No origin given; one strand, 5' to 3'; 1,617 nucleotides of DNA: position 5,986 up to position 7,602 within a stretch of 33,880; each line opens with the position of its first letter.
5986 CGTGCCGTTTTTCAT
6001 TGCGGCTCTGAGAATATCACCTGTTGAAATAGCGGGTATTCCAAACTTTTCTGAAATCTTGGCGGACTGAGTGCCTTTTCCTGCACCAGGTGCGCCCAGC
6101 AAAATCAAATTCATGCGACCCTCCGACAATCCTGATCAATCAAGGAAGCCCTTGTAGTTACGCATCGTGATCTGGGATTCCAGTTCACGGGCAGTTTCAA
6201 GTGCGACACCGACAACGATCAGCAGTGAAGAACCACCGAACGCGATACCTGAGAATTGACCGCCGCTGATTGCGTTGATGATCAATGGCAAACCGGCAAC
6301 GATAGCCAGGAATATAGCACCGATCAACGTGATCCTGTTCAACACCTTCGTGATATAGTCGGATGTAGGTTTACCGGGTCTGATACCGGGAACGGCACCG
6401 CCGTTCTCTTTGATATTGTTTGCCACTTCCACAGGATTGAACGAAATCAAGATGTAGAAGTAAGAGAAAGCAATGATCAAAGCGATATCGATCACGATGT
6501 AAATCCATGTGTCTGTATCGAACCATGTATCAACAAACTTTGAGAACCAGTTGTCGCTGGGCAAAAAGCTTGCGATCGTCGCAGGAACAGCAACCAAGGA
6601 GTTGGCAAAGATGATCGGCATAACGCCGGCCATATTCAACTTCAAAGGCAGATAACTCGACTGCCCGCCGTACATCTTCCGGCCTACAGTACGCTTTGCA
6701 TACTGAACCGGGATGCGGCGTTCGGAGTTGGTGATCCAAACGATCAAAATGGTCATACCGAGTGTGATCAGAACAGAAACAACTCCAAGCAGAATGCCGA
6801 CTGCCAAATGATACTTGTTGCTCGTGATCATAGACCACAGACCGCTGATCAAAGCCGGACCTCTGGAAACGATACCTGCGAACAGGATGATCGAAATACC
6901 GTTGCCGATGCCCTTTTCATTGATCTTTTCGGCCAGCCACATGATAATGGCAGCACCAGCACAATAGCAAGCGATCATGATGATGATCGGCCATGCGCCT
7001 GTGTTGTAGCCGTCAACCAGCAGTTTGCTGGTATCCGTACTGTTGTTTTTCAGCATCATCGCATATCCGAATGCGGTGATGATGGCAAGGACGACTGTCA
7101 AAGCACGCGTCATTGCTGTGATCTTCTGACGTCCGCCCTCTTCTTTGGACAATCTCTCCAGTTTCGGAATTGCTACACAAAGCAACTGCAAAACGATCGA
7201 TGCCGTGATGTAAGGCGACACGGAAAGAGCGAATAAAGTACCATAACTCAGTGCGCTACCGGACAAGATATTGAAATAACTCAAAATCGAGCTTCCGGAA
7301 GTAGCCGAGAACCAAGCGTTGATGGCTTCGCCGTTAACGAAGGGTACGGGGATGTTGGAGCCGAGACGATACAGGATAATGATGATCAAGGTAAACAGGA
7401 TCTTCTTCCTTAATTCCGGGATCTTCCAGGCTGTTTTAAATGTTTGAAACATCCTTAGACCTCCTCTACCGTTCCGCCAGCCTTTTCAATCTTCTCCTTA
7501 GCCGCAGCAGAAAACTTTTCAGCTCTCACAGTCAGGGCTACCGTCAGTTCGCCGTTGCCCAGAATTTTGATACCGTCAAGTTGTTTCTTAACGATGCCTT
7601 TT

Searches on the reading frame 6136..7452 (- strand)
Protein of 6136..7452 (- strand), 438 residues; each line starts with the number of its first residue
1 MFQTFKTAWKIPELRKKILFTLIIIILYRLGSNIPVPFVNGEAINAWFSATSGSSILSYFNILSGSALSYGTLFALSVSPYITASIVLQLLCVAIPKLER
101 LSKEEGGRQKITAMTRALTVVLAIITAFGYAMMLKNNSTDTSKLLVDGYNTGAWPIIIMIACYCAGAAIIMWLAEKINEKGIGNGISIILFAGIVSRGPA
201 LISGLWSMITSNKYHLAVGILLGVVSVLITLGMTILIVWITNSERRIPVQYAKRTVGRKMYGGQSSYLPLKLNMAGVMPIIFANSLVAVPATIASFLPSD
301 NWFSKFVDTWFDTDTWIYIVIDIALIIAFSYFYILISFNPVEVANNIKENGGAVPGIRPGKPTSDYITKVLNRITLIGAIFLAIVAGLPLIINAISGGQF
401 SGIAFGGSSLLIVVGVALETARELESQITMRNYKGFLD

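Call 69: search_protein_families(library=pfam, proteins=[window:6136-7452:-], max_evalue=0.00001)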
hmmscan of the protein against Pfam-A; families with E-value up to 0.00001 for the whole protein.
window:6136-7452:- (438 aa): 1 family
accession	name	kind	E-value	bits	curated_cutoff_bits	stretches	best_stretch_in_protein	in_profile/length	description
PF00344.25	SecY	-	1.5e-106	356.7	32.2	1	72-420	1-305/306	SecY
